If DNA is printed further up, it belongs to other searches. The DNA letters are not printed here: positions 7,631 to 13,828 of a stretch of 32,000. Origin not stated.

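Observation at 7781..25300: Tandem array of three giant beta-helix surface-protein genes organised like a contingency (phase/antigenic variation) locus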

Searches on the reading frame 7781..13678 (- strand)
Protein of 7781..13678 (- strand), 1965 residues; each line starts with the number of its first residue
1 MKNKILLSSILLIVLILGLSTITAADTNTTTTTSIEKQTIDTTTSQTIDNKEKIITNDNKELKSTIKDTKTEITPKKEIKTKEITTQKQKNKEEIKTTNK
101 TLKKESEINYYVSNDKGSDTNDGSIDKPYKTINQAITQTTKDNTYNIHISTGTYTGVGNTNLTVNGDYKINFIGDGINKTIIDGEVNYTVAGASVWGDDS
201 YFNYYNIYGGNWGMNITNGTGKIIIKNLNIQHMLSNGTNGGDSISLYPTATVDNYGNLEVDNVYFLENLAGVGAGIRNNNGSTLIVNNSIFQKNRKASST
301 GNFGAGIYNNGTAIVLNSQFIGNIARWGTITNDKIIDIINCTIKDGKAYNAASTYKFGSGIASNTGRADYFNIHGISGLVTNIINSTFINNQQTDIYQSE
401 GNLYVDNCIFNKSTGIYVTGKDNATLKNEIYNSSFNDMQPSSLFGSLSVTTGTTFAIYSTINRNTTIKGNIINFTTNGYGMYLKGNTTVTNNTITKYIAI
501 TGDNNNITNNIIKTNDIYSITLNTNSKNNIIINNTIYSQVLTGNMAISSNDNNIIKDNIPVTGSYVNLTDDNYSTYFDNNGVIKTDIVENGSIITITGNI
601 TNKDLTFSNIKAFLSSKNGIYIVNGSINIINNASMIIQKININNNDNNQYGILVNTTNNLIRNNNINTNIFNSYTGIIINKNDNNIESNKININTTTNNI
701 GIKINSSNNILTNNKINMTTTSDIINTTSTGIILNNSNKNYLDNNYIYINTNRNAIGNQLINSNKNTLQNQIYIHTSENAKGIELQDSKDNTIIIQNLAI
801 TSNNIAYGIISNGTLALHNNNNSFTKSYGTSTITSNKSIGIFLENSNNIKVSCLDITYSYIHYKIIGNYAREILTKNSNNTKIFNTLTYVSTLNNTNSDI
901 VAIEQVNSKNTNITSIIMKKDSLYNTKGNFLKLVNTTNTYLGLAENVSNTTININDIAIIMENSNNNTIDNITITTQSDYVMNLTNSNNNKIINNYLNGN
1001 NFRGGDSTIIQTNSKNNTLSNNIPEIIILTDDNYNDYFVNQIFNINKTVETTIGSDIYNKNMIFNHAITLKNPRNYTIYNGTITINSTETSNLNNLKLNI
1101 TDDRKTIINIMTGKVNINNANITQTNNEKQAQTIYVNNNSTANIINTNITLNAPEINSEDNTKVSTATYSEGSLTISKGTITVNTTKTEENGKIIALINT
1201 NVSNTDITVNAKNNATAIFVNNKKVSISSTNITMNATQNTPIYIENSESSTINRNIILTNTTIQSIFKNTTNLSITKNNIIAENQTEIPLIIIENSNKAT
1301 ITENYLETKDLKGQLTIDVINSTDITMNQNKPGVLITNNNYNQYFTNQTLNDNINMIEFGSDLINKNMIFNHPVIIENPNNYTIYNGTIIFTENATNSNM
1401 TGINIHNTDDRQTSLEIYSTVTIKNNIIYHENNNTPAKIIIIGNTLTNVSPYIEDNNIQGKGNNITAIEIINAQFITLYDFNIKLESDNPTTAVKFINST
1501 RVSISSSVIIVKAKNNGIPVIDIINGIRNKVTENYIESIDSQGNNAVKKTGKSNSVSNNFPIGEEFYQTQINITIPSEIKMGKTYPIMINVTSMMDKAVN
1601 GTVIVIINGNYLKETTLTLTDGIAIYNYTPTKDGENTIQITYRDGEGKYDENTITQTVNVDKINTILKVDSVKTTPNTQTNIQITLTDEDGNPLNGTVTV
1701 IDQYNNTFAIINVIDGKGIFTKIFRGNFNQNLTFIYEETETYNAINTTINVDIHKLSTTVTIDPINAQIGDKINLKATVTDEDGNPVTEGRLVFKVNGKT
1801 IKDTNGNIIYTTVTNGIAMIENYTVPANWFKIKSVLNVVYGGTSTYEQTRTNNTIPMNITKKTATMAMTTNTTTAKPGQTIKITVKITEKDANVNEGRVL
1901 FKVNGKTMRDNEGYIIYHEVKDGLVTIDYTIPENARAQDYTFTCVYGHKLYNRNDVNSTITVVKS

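Call 11: search_protein_families(library=pfam, proteins=[window:7781-13678:-], max_evalue=0.01)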
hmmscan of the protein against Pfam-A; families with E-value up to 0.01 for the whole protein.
window:7781-13678:- (1965 aa): 1 family
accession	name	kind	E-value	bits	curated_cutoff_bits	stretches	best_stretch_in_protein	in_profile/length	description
PF16640.11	Big_3_5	-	1e-08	36.1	35.5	3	1576-1660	5-87/88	Bacterial Ig-like domain (group 3)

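Call 57: search_protein_families(library=pfam, proteins=[window:7781-13678:-], max_evalue=1)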
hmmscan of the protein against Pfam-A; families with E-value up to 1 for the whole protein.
window:7781-13678:- (1965 aa): 3 families
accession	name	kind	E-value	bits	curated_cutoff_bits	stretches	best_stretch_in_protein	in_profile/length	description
PF16640.11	Big_3_5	-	1e-08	36.1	35.5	4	1576-1660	5-87/88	Bacterial Ig-like domain (group 3)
PF24107.1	DUF7382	-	0.031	14.6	27.4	0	1774-1820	21-64/65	Domain of unknown function (DUF7382)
PF11906.13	DUF3426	-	0.18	12.3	27.7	0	1773-1899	86-145/147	Protein of unknown function (DUF3426)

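Call 58: search_protein_families(library=ncbifam, proteins=[window:7781-13678:-], max_evalue=0.1)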
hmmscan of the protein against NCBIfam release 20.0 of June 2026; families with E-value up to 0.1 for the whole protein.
window:7781-13678:- (1965 aa): 0 families
